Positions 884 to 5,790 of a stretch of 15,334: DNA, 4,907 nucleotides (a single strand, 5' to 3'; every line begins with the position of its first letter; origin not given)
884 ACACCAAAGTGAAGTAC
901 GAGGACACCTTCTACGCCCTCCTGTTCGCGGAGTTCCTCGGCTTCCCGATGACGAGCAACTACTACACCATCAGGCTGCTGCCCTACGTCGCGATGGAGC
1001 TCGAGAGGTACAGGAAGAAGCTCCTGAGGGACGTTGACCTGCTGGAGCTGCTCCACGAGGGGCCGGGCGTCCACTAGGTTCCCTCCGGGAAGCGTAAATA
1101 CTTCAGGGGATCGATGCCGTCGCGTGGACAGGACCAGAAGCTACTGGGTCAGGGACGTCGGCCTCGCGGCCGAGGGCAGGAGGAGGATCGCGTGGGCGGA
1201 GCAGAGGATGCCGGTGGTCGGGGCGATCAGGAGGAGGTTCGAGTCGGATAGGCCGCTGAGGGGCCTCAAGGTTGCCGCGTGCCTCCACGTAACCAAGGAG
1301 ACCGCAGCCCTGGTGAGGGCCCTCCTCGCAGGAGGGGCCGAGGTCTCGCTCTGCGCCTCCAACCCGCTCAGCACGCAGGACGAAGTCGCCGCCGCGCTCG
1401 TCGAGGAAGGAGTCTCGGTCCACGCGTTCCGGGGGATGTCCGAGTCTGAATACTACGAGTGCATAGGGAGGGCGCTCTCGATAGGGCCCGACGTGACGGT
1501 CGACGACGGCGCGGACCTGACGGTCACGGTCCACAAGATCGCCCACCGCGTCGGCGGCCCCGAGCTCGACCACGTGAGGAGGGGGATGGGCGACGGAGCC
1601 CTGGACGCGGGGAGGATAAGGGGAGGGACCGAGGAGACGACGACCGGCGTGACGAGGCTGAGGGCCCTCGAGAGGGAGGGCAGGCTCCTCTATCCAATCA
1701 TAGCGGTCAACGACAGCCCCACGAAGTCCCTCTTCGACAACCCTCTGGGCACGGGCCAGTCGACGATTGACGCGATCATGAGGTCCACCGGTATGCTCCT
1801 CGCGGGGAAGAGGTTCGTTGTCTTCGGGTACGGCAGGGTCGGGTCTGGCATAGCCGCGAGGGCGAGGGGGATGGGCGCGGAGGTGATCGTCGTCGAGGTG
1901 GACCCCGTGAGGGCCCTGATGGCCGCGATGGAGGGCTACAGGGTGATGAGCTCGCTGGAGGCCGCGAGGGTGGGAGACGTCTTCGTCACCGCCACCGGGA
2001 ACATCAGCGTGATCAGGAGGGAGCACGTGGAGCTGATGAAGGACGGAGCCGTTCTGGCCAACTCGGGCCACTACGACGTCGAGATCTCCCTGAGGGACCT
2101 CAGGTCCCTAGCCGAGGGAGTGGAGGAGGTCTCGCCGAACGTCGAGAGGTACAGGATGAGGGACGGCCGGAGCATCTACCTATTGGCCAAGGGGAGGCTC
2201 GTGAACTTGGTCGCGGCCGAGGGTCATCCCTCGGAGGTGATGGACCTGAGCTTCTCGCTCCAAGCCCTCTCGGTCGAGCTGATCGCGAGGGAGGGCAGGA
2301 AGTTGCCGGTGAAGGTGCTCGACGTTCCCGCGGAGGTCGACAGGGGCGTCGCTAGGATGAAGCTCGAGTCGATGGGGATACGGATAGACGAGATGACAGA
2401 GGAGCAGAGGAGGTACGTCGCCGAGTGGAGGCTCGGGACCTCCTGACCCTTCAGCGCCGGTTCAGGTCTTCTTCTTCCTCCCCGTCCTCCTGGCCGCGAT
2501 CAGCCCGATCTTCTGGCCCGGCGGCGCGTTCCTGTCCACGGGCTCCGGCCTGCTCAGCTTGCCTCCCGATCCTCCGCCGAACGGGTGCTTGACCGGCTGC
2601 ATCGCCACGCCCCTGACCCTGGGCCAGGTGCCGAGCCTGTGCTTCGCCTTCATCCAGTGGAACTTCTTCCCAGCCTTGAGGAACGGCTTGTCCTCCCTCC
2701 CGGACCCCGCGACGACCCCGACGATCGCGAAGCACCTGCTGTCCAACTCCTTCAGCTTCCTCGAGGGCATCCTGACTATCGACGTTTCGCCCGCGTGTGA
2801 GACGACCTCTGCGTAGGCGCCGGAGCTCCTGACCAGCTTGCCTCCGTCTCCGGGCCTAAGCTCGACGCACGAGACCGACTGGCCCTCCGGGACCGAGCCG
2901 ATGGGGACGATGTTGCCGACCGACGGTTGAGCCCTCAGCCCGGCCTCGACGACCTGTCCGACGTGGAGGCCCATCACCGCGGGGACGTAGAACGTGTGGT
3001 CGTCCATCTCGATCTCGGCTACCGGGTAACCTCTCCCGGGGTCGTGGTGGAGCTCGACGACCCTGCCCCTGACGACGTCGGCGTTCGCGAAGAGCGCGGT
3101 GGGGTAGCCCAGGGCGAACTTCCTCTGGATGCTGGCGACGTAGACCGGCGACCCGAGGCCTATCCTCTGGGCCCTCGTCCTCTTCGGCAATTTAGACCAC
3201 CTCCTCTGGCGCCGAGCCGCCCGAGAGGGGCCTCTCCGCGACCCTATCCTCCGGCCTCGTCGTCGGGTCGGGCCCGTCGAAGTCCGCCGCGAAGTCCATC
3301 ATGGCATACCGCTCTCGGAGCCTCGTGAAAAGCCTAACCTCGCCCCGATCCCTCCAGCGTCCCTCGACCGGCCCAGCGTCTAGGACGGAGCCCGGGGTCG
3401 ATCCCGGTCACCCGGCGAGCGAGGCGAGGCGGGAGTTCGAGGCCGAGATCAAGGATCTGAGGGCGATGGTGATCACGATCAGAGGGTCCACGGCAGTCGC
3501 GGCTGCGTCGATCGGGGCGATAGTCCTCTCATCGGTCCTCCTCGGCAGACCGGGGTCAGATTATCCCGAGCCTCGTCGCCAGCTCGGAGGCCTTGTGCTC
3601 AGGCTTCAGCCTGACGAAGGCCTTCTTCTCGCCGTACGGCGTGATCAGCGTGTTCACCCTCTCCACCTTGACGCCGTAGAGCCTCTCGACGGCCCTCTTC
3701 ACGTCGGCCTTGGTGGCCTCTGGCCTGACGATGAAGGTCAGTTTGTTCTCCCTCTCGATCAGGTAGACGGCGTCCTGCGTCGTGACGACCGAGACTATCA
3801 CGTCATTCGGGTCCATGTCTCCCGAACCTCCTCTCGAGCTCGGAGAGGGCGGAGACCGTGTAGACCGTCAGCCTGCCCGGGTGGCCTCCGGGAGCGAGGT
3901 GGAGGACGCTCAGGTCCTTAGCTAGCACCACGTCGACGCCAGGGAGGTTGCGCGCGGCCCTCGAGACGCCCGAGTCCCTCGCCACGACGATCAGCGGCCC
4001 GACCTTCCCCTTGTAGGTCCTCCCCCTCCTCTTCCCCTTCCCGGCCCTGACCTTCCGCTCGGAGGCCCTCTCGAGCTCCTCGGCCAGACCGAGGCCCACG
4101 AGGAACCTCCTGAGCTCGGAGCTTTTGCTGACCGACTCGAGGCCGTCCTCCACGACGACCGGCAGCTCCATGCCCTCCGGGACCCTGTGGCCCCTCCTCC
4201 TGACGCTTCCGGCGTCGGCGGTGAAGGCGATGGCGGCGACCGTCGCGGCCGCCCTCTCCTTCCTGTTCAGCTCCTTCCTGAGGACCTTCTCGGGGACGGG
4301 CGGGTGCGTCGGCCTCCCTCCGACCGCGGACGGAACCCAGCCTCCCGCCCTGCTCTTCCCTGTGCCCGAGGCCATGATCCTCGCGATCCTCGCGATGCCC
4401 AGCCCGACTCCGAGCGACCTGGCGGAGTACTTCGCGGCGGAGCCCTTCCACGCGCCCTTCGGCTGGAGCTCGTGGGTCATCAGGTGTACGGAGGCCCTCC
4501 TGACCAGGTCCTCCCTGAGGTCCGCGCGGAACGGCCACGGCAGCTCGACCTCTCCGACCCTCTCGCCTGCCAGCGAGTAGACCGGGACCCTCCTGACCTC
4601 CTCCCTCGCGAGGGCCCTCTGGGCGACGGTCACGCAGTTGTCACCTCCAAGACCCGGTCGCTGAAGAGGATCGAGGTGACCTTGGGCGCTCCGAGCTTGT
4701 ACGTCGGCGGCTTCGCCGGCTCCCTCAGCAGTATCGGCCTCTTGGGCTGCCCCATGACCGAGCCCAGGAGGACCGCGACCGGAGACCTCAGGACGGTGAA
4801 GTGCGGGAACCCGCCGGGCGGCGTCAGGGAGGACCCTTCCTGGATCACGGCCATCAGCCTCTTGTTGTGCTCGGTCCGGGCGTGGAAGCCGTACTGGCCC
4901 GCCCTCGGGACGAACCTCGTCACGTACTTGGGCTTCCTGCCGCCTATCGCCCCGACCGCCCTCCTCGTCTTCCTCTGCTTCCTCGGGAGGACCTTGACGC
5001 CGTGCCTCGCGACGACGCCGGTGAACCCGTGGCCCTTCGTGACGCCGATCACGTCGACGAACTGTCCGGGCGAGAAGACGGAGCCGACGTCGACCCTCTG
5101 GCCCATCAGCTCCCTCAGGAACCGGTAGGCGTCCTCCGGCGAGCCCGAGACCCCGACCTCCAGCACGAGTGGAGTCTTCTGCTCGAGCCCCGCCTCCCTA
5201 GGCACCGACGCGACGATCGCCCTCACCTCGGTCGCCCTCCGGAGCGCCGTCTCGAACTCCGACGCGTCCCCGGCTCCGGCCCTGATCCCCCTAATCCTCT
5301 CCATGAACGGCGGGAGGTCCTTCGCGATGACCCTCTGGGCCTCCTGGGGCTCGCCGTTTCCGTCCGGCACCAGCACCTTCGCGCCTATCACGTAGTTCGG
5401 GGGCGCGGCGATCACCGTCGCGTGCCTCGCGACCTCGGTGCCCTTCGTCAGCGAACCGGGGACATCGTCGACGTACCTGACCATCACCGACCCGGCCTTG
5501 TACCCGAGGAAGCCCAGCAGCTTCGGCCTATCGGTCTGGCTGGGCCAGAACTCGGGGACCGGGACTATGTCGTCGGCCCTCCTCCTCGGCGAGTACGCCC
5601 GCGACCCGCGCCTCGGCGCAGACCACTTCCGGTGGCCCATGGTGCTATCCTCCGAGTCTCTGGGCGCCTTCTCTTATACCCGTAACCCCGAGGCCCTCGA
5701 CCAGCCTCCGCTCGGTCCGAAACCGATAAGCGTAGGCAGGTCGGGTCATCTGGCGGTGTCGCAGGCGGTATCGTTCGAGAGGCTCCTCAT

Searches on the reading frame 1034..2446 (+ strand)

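Call 48: search_protein_families(library=pfam, proteins=[window:1034-2446:+], max_evalue=0.001)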
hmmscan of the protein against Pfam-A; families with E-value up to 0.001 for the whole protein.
window:1034-2446:+ (470 aa): 5 families
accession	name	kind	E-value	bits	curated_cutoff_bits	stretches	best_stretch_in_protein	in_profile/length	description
PF05221.23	AdoHcyase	-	1.3e-63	215.3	25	1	37-462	2-285/299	S-adenosyl-L-homocysteine hydrolase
PF00670.27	AdoHcyase_NAD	-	5.1e-51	173.4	27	1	239-396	4-161/162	S-adenosyl-L-homocysteine hydrolase, NAD binding domain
PF02826.25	2-Hacid_dh_C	-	3.5e-09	36.7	25.1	1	251-345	29-127/178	D-isomer specific 2-hydroxyacid dehydrogenase, NAD binding domain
PF02254.24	TrkA_N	-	9.1e-05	23.2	23.8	1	261-305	1-45/116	TrkA-N domain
PF07991.19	KARI_N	-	0.0001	22.4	20.6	1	256-351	2-101/165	Acetohydroxy acid isomeroreductase, NADPH-binding domain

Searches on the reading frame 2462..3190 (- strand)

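Call 48: search_protein_families(library=pfam, proteins=[window:2462-3190:-], max_evalue=0.001)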
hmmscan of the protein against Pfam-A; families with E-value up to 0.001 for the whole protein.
window:2462-3190:- (242 aa): 1 family
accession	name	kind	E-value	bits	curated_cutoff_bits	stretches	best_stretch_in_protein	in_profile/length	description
PF03947.24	Ribosomal_L2_C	-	1.5e-43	148.3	33.7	1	91-219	2-123/126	Ribosomal Proteins L2, C-terminal domain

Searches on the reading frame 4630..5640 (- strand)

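Call 48: search_protein_families(library=pfam, proteins=[window:4630-5640:-], max_evalue=0.001)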
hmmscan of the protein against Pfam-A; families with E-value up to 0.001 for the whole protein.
window:4630-5640:- (336 aa): 1 family
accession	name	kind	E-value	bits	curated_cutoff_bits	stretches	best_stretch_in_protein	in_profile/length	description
PF00297.29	Ribosomal_L3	-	8.7e-54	183.3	22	2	128-322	149-358/369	Ribosomal protein L3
